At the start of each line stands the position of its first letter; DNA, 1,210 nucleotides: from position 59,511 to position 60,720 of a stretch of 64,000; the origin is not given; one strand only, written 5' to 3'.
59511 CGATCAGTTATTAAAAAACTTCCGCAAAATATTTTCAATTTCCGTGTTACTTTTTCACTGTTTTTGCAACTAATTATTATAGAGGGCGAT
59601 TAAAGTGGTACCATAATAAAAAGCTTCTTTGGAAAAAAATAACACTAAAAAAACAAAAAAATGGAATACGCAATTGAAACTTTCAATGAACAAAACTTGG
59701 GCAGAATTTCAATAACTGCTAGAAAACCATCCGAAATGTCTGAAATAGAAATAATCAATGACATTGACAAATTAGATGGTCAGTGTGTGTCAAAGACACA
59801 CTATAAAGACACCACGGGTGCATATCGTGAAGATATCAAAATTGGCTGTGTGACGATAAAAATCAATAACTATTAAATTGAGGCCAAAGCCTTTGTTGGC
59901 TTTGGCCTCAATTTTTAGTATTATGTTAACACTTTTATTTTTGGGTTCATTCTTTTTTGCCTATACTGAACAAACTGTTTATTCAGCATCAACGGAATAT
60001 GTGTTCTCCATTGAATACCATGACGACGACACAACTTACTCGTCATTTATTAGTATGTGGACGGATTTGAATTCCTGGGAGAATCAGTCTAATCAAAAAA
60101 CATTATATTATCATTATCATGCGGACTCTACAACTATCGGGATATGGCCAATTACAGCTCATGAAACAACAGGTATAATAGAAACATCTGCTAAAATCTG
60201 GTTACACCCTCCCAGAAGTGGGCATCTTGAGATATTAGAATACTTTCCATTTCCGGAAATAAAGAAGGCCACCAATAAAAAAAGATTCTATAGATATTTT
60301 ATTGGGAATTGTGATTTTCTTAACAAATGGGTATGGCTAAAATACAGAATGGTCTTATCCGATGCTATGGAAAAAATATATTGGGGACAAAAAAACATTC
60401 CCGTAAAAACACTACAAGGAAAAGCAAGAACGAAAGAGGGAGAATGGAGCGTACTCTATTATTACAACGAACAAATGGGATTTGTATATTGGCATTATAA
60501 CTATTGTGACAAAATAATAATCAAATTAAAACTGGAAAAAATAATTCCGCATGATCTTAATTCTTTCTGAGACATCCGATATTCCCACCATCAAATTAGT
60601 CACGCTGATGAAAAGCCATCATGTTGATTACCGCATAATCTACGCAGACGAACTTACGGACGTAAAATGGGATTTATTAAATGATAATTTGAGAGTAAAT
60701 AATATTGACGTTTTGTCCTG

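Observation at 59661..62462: Graspetide-like RiPP cluster: small ORF + attenuator + membrane protein + ATP-grasp maturase + sORF + SPASM protein without a radical-SAM motif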

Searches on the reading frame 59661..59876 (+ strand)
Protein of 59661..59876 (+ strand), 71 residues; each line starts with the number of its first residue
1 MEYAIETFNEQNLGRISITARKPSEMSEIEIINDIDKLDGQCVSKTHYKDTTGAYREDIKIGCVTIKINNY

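Call 3: search_protein_families(library=ncbifam, proteins=[window:59661-59876:+], max_evalue=0.1)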
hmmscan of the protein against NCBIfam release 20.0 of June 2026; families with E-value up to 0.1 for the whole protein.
window:59661-59876:+ (71 aa): 0 families

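Call 4: search_protein_families(library=pfam, proteins=[window:59661-59876:+], max_evalue=0.1)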
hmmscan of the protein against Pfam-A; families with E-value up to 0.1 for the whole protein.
window:59661-59876:+ (71 aa): 1 family
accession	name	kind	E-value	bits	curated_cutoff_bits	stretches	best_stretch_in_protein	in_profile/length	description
PF24664.1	Monjiviricetes_fusion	-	0.016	13.7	27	1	21-71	133-181/653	Viral fusion glycoprotein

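Call 37: find_related_loci(query=window:59661-59873:+, collection=metagenome_contigs, flank=6000)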
Query window:59661-59873:+ (71 aa) in metagenome_contigs; peptide patterns used: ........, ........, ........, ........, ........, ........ (x = any residue, [..] = any of these).
427 stretches matched a pattern, but none encodes a relative of the query by tblastn (E <= 1e-3).

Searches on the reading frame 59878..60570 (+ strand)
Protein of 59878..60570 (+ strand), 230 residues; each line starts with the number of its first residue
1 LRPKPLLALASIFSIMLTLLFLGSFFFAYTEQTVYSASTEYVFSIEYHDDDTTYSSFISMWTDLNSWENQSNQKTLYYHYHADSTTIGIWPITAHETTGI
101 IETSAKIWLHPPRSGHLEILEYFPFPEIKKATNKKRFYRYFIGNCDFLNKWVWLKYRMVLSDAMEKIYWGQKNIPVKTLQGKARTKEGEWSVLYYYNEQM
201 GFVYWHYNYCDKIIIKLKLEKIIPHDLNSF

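Call 3: search_protein_families(library=ncbifam, proteins=[window:59878-60570:+], max_evalue=0.1)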
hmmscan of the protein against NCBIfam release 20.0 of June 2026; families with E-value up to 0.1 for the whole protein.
window:59878-60570:+ (230 aa): 1 family
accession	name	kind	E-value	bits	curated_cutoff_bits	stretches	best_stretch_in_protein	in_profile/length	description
NF000141.1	linco_LnuC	exception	0.0057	16.6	300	1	148-220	74-153/164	lincosamide nucleotidyltransferase Lnu(C)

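Call 4: search_protein_families(library=pfam, proteins=[window:59878-60570:+], max_evalue=0.1)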
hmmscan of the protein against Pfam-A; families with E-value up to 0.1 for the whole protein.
window:59878-60570:+ (230 aa): 0 families

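Call 58: search_protein_representatives(protein=window:59923-60567:+)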
Query: 215 residues. Proteins with E-value up to 0.001 (for the whole library): 208; up to 1e-10: 11; up to 1e-30: 2. The best 150 are listed.
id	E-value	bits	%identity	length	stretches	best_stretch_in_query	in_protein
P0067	5.6e-96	336.9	66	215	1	1-215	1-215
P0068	1.1e-31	126.5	39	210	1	12-211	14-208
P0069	1.5e-28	116.3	35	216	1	5-200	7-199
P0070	2.9e-22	95.7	38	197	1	13-199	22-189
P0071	9.3e-16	74.4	33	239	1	17-209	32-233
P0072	2.0e-15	73.4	36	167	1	5-110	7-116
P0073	8.4e-14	68.0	40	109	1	11-99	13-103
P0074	4.4e-13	65.7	32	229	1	2-209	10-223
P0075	1.7e-12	63.8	31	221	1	17-196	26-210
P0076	2.7e-11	59.9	36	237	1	77-207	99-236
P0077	3.8e-11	59.3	38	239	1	81-192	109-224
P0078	2.2e-10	56.8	32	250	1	18-208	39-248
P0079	3.5e-10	56.2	41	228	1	81-202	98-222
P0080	5.2e-10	55.6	32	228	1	84-203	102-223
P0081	1.2e-09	54.5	36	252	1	79-202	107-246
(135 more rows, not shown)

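Call 61: search_protein_families(library=pfam, alignment_id=A6, max_evalue=0.01)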
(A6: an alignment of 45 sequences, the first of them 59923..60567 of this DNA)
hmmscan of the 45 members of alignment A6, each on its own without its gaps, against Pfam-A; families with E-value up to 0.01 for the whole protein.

A. member 1, window:59923-60567:+ (215 aa): 0 families

B. families by the number of members that match (of 45 scanned): 4 families
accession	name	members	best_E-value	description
PF01467.32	CTP_transf_like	1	2.3e-09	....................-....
PF23049.1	DUF7039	1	0.0019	Domain of unknown function (DUF7039)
PF06834.16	TraU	1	0.0026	TraU protein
PF21347.3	DUF3108_like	1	0.0064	DUF3108-like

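Call 65: predict_structure(alignment_id=A6)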
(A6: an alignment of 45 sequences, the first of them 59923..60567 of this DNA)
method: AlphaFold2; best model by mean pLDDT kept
length: 215 residues; sequences in the alignment: 45
mean_pLDDT: 92.6   pTM: 0.87
mean pLDDT of the five models: 92.6, 91.6, 91.6, 90.9, 90.8
residues with pLDDT >= 90: 178; 70-90: 25; 50-70: 12; < 50: 0
segments of 3 or more residues with pLDDT < 50: none
pLDDT, mean of each block of 10 residues (from residue 1): 69 78 96 96 95 94 95 82 95 96 96 90 96 96 96 96 98 98 98 98 97 78
secondary structure, 60 per line:
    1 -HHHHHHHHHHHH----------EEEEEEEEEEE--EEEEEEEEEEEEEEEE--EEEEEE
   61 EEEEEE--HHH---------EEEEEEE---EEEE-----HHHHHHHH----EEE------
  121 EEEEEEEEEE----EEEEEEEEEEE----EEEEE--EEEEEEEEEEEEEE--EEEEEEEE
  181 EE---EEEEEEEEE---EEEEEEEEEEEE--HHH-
elements in order: H2-13 E24-34 E37-52 E55-66 E81-87 E91-94 H100-107 E112-114 E121-130 E135-145 E150-154 E157-170 E173-182 E186-194 E198-209

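Call 67: fold_search(model_id=the predicted structure, library=pdb)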
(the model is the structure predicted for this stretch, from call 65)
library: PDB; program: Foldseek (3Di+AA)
matches with E <= 10: 571; with E <= 0.001: 3
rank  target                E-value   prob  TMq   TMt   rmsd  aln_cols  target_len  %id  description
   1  3fzx                  1.3e-04  1.00  0.44  0.45  12.4       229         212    9  CRYSTAL STRUCTURE OF A PUTATIVE EXPORTED PROTEIN WITH YMCC-LIKE FOLD (BF2203) FROM BACTEROIDES FRAGILIS NCTC 9343 AT 2.2 (released 2009-02-03)
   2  4fvs_A                1.5e-04  1.00  0.38  0.38  13.4       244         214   10  Crystal structure of a putative lipoprotein (BDI_3050) from Parabacteroides distasonis ATCC 8503 at 2.70 A resolution (released 2012-07-25)
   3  4fvs_E                4.6e-04  1.00  0.38  0.38  13.4       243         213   10  Crystal structure of a putative lipoprotein (BDI_3050) from Parabacteroides distasonis ATCC 8503 at 2.70 A resolution (released 2012-07-25)
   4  2in5_B                2.0e-03  1.00  0.37  0.41  15.6       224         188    9  Crystal Structure of the hypothetical lipoprotein YmcC from Escherichia coli (K12), Northeast Structural Genomics targ (released 2006-11-07)
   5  8v1k_A                3.3e-03  1.00  0.30  0.35   8.9       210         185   11  Crystal structure of outer membrane lipoprotein carrier protein (LolA) from Francisella tularensis (released 2023-11-29)
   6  2in5_A                4.4e-03  1.00  0.42  0.45   9.8       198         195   10  Crystal Structure of the hypothetical lipoprotein YmcC from Escherichia coli (K12), Northeast Structural Genomics targ (released 2006-11-07)
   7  8cgm_A                5.9e-03  0.94  0.29  0.32   9.9       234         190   10  Structure of the lipoprotein transporter LolA from Porphyromonas gingivalis (released 2023-06-21)
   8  2zpc                  7.2e-03  0.98  0.29  0.33   9.9       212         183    7  Crystal structure of the R43L mutant of LolA in the closed form (released 2008-08-05)
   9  2zf3_F                1.2e-02  0.82  0.26  0.29  14.7       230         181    8  Crystal Structure of VioE (released 2008-01-01)
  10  4ki3_D                1.5e-02  0.95  0.29  0.33  10.6       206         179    8  1.70 Angstrom resolution crystal structure of outer-membrane lipoprotein carrier protein (lolA) from Yersinia pestis C (released 2013-05-15)
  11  2w7q_B                1.5e-02  0.93  0.28  0.32   9.6       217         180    9  Structure of Pseudomonas aeruginosa LolA (released 2009-12-29)
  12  8t5j                  1.5e-02  0.96  0.30  0.39  11.0       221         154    8  Crystal structure of outer membrane lipoprotein carrier protein (LolA) from Francisella philomiragia (released 2023-06-28)
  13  1ua8                  1.6e-02  0.87  0.27  0.31  11.1       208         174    6  Crystal structure of the lipoprotein localization factor, LolA (released 2003-07-15)
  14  6f3z_B                1.8e-02  0.96  0.30  0.34   9.8       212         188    5  Complex of E. coli LolA and periplasmic domain of LolC (released 2018-07-25)
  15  4ki3_G                2.2e-02  0.93  0.30  0.34   8.5       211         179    5  1.70 Angstrom resolution crystal structure of outer-membrane lipoprotein carrier protein (lolA) from Yersinia pestis C (released 2013-05-15)
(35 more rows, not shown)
